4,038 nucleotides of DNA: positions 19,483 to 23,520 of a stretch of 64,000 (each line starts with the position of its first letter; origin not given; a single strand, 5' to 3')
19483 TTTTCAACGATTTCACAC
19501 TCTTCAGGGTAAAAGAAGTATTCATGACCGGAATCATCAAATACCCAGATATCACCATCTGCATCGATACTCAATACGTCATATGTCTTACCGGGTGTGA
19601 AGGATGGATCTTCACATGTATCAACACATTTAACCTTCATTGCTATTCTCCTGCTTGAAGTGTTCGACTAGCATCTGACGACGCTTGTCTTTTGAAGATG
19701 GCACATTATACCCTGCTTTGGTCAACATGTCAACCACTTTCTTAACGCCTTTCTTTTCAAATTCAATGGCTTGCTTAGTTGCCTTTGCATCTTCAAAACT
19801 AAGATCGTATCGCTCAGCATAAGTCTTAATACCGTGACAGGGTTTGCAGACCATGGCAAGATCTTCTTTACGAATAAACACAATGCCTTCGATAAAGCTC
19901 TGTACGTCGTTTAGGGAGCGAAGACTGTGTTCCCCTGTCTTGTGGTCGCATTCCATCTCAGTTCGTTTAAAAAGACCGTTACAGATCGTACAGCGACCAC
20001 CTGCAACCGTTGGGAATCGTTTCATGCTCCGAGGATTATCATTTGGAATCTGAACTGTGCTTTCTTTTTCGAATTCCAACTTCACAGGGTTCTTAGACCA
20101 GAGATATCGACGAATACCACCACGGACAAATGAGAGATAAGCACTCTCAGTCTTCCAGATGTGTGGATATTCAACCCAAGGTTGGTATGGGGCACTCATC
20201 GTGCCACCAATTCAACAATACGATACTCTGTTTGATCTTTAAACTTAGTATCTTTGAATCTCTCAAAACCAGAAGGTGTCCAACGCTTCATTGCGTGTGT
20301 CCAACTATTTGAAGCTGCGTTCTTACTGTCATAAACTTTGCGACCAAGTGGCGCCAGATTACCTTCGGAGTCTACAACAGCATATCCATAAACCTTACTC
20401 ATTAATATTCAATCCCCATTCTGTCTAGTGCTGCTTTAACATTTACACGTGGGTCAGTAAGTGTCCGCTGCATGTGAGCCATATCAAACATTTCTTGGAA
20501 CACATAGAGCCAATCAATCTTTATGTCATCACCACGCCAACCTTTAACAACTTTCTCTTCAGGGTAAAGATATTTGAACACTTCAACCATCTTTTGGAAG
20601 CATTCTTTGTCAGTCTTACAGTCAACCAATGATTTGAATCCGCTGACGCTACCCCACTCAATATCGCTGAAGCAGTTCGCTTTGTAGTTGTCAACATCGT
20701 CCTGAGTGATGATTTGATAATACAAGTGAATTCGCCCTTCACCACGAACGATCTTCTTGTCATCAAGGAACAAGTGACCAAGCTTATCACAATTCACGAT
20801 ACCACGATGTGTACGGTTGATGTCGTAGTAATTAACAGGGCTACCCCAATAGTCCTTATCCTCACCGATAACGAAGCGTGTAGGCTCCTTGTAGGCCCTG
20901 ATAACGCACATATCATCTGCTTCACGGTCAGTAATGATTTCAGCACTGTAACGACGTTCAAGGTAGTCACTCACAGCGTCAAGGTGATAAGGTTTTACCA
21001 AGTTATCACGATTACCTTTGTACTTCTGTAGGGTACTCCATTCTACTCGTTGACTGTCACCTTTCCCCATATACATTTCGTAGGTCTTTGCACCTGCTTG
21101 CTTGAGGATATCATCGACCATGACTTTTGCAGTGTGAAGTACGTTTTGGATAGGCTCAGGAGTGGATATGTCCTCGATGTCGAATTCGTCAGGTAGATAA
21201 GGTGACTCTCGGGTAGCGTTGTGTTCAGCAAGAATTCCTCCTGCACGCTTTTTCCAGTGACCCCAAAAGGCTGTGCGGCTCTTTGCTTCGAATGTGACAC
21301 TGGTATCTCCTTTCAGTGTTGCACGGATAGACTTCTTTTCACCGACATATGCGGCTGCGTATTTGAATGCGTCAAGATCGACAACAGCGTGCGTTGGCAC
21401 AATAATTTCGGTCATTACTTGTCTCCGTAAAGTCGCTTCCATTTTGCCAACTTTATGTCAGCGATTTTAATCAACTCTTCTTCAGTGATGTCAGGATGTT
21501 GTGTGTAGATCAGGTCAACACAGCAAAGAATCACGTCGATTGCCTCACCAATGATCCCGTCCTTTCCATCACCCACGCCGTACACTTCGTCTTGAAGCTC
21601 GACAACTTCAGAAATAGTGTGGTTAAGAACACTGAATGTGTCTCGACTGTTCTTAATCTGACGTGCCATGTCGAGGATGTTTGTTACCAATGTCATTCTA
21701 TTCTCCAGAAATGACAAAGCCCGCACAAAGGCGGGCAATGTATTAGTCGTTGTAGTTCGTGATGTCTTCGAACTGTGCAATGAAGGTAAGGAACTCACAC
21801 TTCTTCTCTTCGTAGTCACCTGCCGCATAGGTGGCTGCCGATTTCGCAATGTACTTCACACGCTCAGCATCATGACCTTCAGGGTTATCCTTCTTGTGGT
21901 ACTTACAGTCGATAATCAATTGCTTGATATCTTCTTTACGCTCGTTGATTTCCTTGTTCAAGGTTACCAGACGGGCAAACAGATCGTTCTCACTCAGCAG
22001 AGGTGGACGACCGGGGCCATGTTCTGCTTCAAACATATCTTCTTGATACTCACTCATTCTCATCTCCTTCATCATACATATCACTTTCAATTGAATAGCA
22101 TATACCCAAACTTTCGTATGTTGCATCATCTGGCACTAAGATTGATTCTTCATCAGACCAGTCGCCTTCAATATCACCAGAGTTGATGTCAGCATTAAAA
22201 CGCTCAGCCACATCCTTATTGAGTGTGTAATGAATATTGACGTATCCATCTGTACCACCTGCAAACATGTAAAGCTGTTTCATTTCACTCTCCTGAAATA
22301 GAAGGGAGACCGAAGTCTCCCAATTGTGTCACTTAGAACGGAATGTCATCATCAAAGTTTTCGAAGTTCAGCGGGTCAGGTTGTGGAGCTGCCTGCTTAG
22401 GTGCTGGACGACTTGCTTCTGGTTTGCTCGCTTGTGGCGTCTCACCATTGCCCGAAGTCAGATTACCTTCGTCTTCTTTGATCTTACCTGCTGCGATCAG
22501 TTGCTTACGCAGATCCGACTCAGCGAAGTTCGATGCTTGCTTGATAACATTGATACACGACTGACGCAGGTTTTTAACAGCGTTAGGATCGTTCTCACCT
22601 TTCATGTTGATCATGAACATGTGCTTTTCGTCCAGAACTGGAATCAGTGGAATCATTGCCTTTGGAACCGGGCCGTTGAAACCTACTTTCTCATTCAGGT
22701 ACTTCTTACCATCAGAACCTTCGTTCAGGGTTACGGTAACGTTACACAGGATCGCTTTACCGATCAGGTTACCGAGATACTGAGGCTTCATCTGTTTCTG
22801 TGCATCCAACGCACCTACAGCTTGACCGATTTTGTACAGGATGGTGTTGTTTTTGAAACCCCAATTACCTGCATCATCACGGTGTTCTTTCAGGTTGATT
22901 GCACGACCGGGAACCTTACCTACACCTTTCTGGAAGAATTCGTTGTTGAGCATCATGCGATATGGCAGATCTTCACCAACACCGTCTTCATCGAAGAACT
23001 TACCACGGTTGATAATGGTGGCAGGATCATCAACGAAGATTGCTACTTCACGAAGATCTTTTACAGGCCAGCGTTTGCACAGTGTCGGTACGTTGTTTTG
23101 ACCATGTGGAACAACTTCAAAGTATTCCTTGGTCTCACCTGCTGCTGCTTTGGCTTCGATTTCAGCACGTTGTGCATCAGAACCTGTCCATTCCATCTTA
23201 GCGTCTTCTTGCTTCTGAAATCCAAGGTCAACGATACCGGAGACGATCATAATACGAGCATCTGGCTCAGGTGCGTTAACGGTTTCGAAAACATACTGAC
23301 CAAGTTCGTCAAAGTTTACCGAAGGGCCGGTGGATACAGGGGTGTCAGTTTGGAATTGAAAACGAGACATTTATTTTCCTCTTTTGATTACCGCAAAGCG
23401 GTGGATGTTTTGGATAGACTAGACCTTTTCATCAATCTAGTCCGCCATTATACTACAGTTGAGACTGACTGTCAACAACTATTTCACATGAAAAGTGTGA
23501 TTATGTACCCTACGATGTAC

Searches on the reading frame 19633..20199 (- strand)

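Call 56: search_protein_families(library=phrogs, proteins=[window:19633-20199:-], max_evalue=0.00001)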
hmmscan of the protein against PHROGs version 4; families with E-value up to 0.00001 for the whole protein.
window:19633-20199:- (189 aa): 2 families
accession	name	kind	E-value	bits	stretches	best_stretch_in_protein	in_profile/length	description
phrog_1985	-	DNA, RNA and nucleotide metabolism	4.7e-69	233.1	1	4-185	4-182/184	HNH endonuclease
phrog_3106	-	DNA, RNA and nucleotide metabolism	2.9e-06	28.2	1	57-144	152-239/252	HNH endonuclease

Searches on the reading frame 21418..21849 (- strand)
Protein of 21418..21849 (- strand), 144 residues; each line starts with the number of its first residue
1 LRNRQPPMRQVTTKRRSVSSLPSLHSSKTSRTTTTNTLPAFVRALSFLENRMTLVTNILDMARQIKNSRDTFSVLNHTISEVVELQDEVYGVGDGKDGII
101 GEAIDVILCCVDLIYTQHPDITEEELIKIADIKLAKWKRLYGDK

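Call 56: search_protein_families(library=phrogs, proteins=[window:21418-21849:-], max_evalue=0.00001)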
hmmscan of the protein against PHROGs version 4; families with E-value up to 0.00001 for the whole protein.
window:21418-21849:- (144 aa): 2 families
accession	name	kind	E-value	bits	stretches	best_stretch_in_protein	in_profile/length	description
phrog_1247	-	other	4.5e-16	59.9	1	49-142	124-236/444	MazG-like pyrophosphatase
phrog_15672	-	unknown function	4.5e-06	27.4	1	94-139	220-269/273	-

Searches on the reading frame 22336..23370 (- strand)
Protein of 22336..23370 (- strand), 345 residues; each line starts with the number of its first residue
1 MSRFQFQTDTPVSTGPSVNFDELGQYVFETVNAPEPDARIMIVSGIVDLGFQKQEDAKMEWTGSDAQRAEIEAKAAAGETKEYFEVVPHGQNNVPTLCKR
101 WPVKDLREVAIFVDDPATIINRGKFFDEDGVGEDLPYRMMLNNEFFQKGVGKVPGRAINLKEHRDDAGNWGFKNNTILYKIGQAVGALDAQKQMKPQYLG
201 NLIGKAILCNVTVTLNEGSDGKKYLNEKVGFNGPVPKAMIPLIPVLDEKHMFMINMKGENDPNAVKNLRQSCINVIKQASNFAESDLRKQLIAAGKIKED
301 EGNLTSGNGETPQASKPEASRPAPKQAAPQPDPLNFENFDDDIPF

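Call 42: search_protein_families(library=phrogs, proteins=[window:22336-23370:-], max_evalue=0.001)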
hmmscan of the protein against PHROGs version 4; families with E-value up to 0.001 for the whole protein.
window:22336-23370:- (345 aa): 2 families
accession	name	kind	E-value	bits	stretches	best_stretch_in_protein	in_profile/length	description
phrog_2544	-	unknown function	3e-73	248.4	1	7-345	11-362/362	-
phrog_32668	-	unknown function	0.00034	20.7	0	104-227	146-256/406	-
